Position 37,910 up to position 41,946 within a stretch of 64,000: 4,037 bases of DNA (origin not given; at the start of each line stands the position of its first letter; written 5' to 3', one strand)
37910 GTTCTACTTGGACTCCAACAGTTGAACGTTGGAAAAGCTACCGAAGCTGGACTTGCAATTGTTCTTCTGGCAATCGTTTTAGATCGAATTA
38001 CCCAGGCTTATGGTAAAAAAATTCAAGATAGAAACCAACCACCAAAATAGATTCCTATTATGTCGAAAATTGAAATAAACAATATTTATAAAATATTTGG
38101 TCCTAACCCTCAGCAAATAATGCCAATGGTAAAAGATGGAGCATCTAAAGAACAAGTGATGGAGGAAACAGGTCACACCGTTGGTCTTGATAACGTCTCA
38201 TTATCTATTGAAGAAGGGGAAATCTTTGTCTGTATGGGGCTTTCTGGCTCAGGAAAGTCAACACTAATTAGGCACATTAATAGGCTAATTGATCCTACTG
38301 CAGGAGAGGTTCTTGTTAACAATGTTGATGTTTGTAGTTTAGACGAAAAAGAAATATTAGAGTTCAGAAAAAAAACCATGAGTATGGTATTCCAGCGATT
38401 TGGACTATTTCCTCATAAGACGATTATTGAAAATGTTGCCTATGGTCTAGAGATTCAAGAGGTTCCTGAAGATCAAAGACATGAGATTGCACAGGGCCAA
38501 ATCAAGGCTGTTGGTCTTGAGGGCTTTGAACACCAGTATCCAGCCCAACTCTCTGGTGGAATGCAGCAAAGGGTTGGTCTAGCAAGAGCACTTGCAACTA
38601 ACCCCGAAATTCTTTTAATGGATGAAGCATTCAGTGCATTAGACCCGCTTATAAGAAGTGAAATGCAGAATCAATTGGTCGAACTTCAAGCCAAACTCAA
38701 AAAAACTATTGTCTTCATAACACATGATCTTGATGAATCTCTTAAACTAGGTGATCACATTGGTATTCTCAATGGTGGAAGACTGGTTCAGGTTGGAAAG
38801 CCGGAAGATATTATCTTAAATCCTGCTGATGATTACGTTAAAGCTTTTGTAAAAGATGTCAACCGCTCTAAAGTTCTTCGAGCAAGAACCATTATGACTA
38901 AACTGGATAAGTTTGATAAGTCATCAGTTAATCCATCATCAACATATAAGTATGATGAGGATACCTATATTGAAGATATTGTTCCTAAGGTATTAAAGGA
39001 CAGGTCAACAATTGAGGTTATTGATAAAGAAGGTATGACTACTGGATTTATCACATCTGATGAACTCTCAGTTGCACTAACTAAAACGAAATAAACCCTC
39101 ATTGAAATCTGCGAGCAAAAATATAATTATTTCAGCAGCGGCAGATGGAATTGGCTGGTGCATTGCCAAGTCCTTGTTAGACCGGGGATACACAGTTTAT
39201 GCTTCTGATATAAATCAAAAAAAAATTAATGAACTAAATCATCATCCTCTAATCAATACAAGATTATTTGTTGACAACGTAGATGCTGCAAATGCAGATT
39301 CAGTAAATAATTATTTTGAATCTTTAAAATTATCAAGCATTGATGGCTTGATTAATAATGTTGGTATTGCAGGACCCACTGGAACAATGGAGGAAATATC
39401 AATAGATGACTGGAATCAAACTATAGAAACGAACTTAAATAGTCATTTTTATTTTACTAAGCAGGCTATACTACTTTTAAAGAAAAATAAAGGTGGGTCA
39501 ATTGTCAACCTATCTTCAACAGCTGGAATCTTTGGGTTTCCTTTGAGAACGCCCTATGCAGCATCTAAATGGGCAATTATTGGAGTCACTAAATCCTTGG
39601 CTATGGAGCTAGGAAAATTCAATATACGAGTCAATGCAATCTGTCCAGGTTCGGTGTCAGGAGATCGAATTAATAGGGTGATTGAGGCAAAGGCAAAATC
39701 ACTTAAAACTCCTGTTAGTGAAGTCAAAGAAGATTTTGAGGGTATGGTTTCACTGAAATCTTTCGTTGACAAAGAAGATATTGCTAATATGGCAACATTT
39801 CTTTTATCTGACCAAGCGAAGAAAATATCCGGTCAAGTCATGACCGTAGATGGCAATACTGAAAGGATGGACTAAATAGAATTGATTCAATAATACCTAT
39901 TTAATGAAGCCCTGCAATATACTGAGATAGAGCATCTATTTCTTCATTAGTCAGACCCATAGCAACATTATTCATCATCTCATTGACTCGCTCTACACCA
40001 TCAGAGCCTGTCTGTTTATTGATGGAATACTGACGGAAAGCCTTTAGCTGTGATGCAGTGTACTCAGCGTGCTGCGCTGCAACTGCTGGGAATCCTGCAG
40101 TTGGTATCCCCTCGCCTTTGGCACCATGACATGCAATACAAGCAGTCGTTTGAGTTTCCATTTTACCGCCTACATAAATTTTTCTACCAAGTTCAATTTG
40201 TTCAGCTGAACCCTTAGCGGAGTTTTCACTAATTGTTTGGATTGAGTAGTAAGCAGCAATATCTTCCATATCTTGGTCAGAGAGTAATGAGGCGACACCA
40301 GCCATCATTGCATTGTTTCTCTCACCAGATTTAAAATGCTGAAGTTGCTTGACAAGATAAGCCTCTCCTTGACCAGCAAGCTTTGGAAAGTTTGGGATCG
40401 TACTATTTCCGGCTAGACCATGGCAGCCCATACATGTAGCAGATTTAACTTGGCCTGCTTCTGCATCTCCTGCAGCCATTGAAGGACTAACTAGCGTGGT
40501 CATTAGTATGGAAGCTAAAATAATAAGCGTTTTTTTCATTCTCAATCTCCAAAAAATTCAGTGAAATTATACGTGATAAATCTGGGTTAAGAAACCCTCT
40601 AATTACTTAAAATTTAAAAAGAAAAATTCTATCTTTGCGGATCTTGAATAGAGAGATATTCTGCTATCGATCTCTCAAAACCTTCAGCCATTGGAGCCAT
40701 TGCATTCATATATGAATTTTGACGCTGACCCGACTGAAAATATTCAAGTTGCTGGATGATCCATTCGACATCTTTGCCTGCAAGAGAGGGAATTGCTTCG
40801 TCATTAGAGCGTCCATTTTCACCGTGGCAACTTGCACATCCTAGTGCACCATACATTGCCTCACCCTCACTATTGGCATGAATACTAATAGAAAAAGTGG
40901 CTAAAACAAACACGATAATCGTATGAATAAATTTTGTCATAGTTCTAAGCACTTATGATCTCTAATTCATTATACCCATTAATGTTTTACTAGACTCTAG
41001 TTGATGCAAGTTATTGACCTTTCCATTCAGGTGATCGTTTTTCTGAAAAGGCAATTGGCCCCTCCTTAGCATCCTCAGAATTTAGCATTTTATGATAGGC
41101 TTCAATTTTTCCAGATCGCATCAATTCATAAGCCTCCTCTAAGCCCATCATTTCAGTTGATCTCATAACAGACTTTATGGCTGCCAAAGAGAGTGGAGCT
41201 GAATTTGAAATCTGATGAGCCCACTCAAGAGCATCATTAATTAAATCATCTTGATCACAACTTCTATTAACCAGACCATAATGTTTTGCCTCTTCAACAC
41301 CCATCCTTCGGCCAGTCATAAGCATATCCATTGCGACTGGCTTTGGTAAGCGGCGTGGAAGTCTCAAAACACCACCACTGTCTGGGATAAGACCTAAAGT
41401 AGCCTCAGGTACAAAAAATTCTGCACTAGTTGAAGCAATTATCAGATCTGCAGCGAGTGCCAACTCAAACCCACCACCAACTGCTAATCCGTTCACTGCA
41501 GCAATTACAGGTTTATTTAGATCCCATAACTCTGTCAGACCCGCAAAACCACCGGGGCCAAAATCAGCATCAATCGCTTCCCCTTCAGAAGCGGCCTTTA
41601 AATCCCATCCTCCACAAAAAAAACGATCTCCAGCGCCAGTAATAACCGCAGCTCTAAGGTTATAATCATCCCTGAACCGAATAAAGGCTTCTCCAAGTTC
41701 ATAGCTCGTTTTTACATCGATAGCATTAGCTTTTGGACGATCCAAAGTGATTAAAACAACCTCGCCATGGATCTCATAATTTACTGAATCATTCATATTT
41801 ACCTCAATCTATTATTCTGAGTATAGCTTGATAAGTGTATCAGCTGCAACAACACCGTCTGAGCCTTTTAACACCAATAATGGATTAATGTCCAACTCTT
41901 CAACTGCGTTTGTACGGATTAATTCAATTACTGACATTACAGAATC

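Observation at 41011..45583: Cai-like betaine-CoA operon that uses an ADP-forming (CoA-binding + ATP-grasp) ligase instead of CaiB/CaiC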

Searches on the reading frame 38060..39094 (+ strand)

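Call 8: search_protein_families(library=pfam, proteins=[window:38060-39094:+])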
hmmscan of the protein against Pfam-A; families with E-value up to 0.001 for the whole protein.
window:38060-39094:+ (344 aa): 4 families
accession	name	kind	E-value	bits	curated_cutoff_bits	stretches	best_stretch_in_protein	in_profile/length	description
PF00005.33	ABC_tran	-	8.7e-34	117.5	25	1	43-191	1-136/137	ABC transporter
PF09818.15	ABC_ATPase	-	7.2e-05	22.4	23.2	0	163-226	157-220/283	P-loop domain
PF13401.12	AAA_22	-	8.6e-05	23.3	27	1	53-226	5-128/130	AAA domain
PF13304.12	AAA_21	-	0.00047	20.7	27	0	161-223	235-299/304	AAA domain, putative AbiEii toxin, Type IV TA system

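Call 17: search_protein_families(library=ncbifam, proteins=[window:38060-39094:+], max_evalue=1e-10)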
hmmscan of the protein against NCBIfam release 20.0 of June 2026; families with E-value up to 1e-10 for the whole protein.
window:38060-39094:+ (344 aa): 169 families (the best 25 are shown)
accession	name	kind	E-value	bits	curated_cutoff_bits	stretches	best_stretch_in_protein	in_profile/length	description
TIGR03415.1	ABC_choXWV_ATP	equivalog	6.7e-115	384.1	483.75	1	4-314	1-313/382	choline ABC transporter ATP-binding protein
TIGR01186.1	proV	subfamily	2.6e-111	372.3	326.6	1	36-283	2-249/363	betaine/proline/choline family ABC transporter ATP-binding protein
NF007480.0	PRK10070.1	equivalog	2e-109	366.1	444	1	3-281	4-282/400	glycine betaine/L-proline ABC transporter ATP-binding protein ProV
TIGR03265.1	PhnT2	equivalog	6.1e-67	226.3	457.7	1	31-275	8-246/353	putative 2-aminoethylphosphonate ABC transporter ATP-binding protein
TIGR00968.1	3a0106s01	subfamily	2.4e-63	213.8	342.75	1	31-269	4-236/237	sulfate ABC transporter ATP-binding protein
TIGR01187.1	potA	subfamily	1.7e-62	211.4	355.6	1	59-275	2-209/325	polyamine ABC transporter ATP-binding protein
NF006987.0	PRK09452.1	equivalog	4.5e-62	209.9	482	1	37-290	27-271/378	spermidine/putrescine ABC transporter ATP-binding protein PotA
NF043075.1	MMSYN1_0197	equivalog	1.4e-61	208.4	550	1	36-308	11-273/341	spermidine/putrescine ABC transporter ATP-binding protein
NF040933.2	ABC_arch_GlcV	equivalog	4.4e-60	203.4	450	1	39-272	18-250/357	glucose ABC transporter ATP-binding protein GlcV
TIGR03258.1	PhnT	equivalog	3.2e-59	200.8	499.15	1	38-268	19-244/359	2-aminoethylphosphonate ABC transport system ATP-binding subunit PhnT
NF040840.2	tungstate_WtpC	equivalog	1.5e-58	198.7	440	1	42-265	15-232/347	tungstate ABC transporter ATP-binding protein WtpC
NF008513.0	PRK11432.1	equivalog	1.8e-54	184.9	496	1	32-268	11-241/351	ferric ABC transporter ATP-binding protein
NF008105.0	PRK10851.1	equivalog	2.7e-54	184.3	502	1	33-270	8-243/362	sulfate/thiosulfate ABC transporter ATP-binding protein CysA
TIGR02314.1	ABC_MetN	equivalog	2.8e-54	184.4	499.7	1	38-266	15-243/343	methionine ABC transporter ATP-binding protein MetN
NF007027.0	PRK09493.1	equivalog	1.3e-53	181.8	379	1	32-267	6-239/240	glutamine ABC transporter ATP-binding protein GlnQ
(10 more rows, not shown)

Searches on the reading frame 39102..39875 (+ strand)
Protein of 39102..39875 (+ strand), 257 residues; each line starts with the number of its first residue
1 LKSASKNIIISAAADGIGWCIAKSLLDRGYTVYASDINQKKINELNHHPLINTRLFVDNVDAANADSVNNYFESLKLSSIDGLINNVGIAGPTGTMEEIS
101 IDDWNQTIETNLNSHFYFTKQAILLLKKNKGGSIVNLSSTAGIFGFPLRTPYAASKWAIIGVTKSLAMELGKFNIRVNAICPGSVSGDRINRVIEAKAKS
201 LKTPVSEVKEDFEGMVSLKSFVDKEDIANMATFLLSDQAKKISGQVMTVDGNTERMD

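Call 8: search_protein_families(library=pfam, proteins=[window:39102-39875:+])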
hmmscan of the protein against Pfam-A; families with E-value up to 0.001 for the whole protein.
window:39102-39875:+ (257 aa): 6 families
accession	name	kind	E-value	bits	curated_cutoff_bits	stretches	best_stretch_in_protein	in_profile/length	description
PF13561.12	adh_short_C2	-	1.3e-51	175.9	27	1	13-251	2-233/236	Enoyl-(Acyl carrier protein) reductase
PF00106.31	adh_short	-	1.6e-45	155.4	26.6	1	6-189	1-186/195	short chain dehydrogenase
PF08659.16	KR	-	7.7e-06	26.4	22.6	1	10-155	5-152/180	KR domain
PF23441.1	SDR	-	1.3e-05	25.1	27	1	68-251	80-253/258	SDR-like rossmann domain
PF08643.16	DUF1776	-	0.00017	21.5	25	1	21-181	20-195/294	Fungal family of unknown function (DUF1776)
PF01370.27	Epimerase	-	0.0005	20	20.9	0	17-246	10-236/240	NAD dependent epimerase/dehydratase family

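Call 17: search_protein_families(library=ncbifam, proteins=[window:39102-39875:+], max_evalue=1e-10)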
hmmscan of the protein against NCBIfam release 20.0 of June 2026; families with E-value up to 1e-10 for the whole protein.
window:39102-39875:+ (257 aa): 200 families (the best 25 are shown)
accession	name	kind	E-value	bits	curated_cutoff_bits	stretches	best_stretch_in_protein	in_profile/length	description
NF009466.0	PRK12826.1-2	subfamily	5.3e-65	219.3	222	1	5-253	3-244/248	3-oxoacyl-ACP reductase FabG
NF005559.1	PRK07231.1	subfamily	9.2e-49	166.2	215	1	5-252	4-246/249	glucose 1-dehydrogenase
NF009093.0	PRK12429.1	subfamily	1.8e-48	165.1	258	1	4-251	4-254/259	3-hydroxybutyrate dehydrogenase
TIGR01963.1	PHB_DH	subfamily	1.4e-47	162.1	307.05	1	6-251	2-250/255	3-hydroxybutyrate dehydrogenase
TIGR01830.1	3oxo_ACP_reduc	equivalog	5.3e-46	157.3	297.75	1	9-251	2-236/239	3-oxoacyl-[acyl-carrier-protein] reductase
NF004198.0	PRK05653.1-3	equivalog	5.4e-46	157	296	1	4-251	6-244/248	3-oxoacyl-ACP reductase FabG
NF052558.1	MBtsdlDhBudC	equivalog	2.1e-44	152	270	1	5-253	3-241/250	meso-2,3-butanediol dehydrogenase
NF053702.1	TrHdxCHCADhChcB1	equivalog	1.2e-43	149.3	400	1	4-252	3-239/250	trans-4-hydroxycyclohexanecarboxylate dehydrogenase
NF004791.0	PRK06138.1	equivalog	3.3e-43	147.8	312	1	4-252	4-248/252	SDR family oxidoreductase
NF047923.1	pyridox_DH_SDR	equivalog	5e-41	140.8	325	1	5-255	3-242/243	pyridoxal 4-dehydrogenase, SDR-type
NF004203.0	PRK05653.2-4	subfamily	1.4e-40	139.4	313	1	3-252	4-255/260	3-oxoacyl-ACP reductase FabG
NF005067.0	PRK06484.1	equivalog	2.3e-40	138.6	713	1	2-253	6-251/524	short chain dehydrogenase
NF006074.0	PRK08220.1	equivalog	2e-39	135.7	312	1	4-252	7-246/251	2,3-dihydro-2,3-dihydroxybenzoate dehydrogenase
NF005681.0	PRK07478.1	subfamily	9.7e-39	133.3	267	1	5-252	6-248/254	SDR family oxidoreductase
NF004199.0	PRK05653.1-4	equivalog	1.1e-38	133.2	301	1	1-251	1-243/247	3-oxoacyl-ACP reductase FabG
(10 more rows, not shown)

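Call 66: search_solved_structures(query=window:39102-39875:+, max_evalue=1e-40)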
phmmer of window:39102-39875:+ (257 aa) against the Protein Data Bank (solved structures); distinct sequences matched with E-value up to 1e-40: 1.
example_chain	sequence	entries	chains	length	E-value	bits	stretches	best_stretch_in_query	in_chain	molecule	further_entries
5unl_A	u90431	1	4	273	8.3e-53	182.5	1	7-254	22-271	3-ketoacyl-ACP reductase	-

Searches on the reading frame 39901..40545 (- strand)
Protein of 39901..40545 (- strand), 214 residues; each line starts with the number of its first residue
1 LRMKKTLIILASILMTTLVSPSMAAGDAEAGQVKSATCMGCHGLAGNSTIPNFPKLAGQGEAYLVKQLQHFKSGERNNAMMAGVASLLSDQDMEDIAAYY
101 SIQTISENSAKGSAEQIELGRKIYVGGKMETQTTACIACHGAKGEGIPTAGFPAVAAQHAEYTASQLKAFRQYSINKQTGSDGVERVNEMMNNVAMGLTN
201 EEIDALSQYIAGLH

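Call 3: search_protein_families(library=pfam, proteins=[window:39901-40545:-])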
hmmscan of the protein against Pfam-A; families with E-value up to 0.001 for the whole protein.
window:39901-40545:- (214 aa): 2 families
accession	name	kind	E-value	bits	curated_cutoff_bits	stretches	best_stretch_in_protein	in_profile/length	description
PF00034.26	Cytochrom_C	-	6.8e-23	82.2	21.3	2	133-213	9-89/90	Cytochrome c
PF13442.11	Cytochrome_CBB3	-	3.8e-12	46.8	27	1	34-99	10-67/68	Cytochrome C oxidase, cbb3-type, subunit III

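Call 4: search_protein_families(library=ncbifam, proteins=[window:39901-40545:-])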
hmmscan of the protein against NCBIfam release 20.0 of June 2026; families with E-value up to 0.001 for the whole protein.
window:39901-40545:- (214 aa): 8 families
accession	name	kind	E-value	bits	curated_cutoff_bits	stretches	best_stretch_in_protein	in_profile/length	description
NF049874.1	PdsA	exception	5.9e-16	58.9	330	2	24-102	115-196/198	periplasmic diheme shuttle PdsA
TIGR00782.1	ccoP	equivalog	3.5e-10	39.7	179.95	2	32-156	112-234/285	cytochrome-c oxidase, cbb3-type subunit III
NF045930.1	Cytc6PetJCyano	equivalog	1.3e-06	28.4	135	1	6-101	7-103/110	cytochrome c6 PetJ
NF045774.1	cytochro_C551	exception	2.3e-05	24.3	118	0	26-101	38-107/110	cytochrome c551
NF050122.1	bc1_QcrC_actin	exception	2.7e-05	23.6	200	1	31-147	45-158/253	cytochrome bc1 complex diheme cytochrome c subunit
NF045773.1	cytochro_C550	exception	6.3e-05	22.9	125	0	28-99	50-115/118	cytochrome c550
TIGR02603.1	CxxCH_TIGR02603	domain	0.0002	21.4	68.15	0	58-100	90-131/134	putative heme-binding domain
TIGR01904.2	GSu_C4xC__C2xCH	domain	0.00082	19.1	27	0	131-147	47-63/73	CxxxxCH/CxxCH domain c-type cytochrome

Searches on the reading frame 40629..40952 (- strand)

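Call 3: search_protein_families(library=pfam, proteins=[window:40629-40952:-])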
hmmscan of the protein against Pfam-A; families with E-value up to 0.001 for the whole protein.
window:40629-40952:- (107 aa): 2 families
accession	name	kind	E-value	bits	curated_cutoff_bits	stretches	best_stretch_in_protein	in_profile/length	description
PF00034.26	Cytochrom_C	-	4.7e-06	28.3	21.3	1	29-79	3-52/90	Cytochrome c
PF13442.11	Cytochrome_CBB3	-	2.5e-05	25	27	1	27-87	3-53/68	Cytochrome C oxidase, cbb3-type, subunit III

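Call 4: search_protein_families(library=ncbifam, proteins=[window:40629-40952:-])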
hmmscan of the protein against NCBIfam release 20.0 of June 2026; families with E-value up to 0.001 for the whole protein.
window:40629-40952:- (107 aa): 1 family
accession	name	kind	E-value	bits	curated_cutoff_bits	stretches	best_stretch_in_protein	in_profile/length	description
NF049874.1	PdsA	exception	1.6e-06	28.2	330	1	28-101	120-195/198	periplasmic diheme shuttle PdsA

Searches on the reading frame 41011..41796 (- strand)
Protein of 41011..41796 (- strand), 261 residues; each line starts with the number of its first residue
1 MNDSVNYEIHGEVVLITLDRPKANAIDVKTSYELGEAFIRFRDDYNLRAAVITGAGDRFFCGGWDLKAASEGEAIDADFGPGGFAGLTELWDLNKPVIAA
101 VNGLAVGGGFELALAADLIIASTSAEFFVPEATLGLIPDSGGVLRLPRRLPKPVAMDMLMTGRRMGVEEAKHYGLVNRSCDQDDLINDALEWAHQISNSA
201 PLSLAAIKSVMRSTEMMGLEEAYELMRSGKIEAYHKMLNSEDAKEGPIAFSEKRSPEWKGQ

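Call 3: search_protein_families(library=pfam, proteins=[window:41011-41796:-])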
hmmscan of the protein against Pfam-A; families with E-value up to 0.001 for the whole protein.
window:41011-41796:- (261 aa): 2 families
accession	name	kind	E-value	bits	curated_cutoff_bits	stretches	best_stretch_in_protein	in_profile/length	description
PF00378.25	ECH_1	-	1.1e-69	235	27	1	9-261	2-251/251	Enoyl-CoA hydratase/isomerase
PF16113.10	ECH_2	-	5.9e-29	102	27.2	1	15-185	3-177/335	Enoyl-CoA hydratase/isomerase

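Call 4: search_protein_families(library=ncbifam, proteins=[window:41011-41796:-])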
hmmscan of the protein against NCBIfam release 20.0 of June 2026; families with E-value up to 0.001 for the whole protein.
window:41011-41796:- (261 aa): 72 families (the best 25 are shown)
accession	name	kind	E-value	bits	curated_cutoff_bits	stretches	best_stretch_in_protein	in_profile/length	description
NF002936.2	PRK03580.1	equivalog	1.3e-118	395.1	500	1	1-261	1-261/261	crotonobetainyl-CoA hydratase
NF042430.2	EnCoAhydt_DpgD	equivalog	1.5e-71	240.9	400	1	7-261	1-258/258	enoyl-CoA-hydratase DpgD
NF006100.0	PRK08252.1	subfamily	2.3e-71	240.4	282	1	1-261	1-254/254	crotonase/enoyl-CoA hydratase family protein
NF051848.1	EnCoAHydtEchA19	equivalog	7.1e-71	238.8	400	1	8-261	5-258/258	enoyl-CoA hydratase EchA19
NF005864.0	PRK07799.1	equivalog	8.1e-58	195.7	316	1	8-260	13-265/266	crotonase/enoyl-CoA hydratase family protein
NF006007.0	PRK08138.1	subfamily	4.3e-53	180.3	355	1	11-261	16-261/261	enoyl-CoA hydratase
NF005802.0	PRK07657.1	equivalog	1.1e-50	172.6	363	1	2-261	2-260/260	enoyl-CoA hydratase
NF004517.0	PRK05862.1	equivalog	1.5e-50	172.1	396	1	5-259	6-255/257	enoyl-CoA hydratase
NF006566.0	PRK09076.1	subfamily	1.8e-49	168.7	286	1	3-260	5-259/260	enoyl-CoA hydratase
NF005803.0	PRK07658.1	equivalog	3e-48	164.4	313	1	5-261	4-257/257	enoyl-CoA hydratase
NF004475.0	PRK05809.1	subfamily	9e-48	163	394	1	5-259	6-258/260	short-chain-enoyl-CoA hydratase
NF005073.0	PRK06495.1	subfamily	1.9e-46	158.5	296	1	3-260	4-256/257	enoyl-CoA hydratase/isomerase family protein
NF046063.1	oxepin_alt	equivalog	3.2e-46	157.9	300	1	7-257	4-254/254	oxepin-CoA hydrolase, alternative type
NF007239.0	PRK09674.1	equivalog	4e-46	157.6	371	1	8-261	9-257/257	2,3-dehydroadipyl-CoA hydratase PaaF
NF004781.0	PRK06127.1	subfamily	4.2e-46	157.8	291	1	3-261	11-269/269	enoyl-CoA hydratase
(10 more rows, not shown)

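Call 18: search_solved_structures(query=window:41011-41796:-, max_evalue=1e-20)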
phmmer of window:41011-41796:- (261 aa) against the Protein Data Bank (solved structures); distinct sequences matched with E-value up to 1e-20: 96 (the best 60 are shown).
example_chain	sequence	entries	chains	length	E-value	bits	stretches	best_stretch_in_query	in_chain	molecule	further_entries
3r0o_A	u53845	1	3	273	7.1e-57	196.1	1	8-260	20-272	Carnitinyl-CoA dehydratase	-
3r9t_A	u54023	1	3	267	2.3e-52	181.3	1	8-260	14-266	EchA1_1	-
3r9s_A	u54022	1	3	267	3.2e-52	180.8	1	8-260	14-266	Carnitinyl-CoA dehydratase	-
3trr_A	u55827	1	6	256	2.2e-50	174.8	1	2-260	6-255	Probable enoyl-CoA hydratase/isomerase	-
3qxi_A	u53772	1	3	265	1.4e-45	159.1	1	8-260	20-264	Enoyl-CoA hydratase EchA1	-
6ldz_A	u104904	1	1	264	1.9e-45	158.6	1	8-260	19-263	Probable enoyl-CoA hydratase EchA1 (Enoyl hydrase) (Unsaturated acyl-CoA hydratase) (Croto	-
5kjp_A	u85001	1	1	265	1.9e-45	158.6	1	8-260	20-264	Enoyl-CoA hydratase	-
6wyi_A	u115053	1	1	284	1.2e-43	152.7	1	8-259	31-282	EchA19, enoyl-CoA hydratase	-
4f47_A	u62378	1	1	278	4.2e-42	147.6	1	8-259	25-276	Enoyl-CoA hydratase EchA19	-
4jwv_A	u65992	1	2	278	3e-41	144.9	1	5-260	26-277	Short chain enoyl-CoA hydratase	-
5zai_A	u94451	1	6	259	5.2e-40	140.8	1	8-261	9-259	3-hydroxypropionyl-coenzyme A dehydratase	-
2pbp_A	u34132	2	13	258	1.2e-39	139.6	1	10-260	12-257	Enoyl-CoA hydratase subunit I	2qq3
3kqf_A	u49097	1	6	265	4.4e-39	137.8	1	2-261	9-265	Enoyl-CoA hydratase/isomerase family protein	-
8zru_A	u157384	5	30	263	8.3e-39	136.9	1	12-261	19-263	Enoyl-CoA hydratase, mitochondrial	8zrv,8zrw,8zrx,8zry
2hw5_A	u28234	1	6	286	2.1e-38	135.6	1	12-261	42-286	Enoyl-CoA hydratase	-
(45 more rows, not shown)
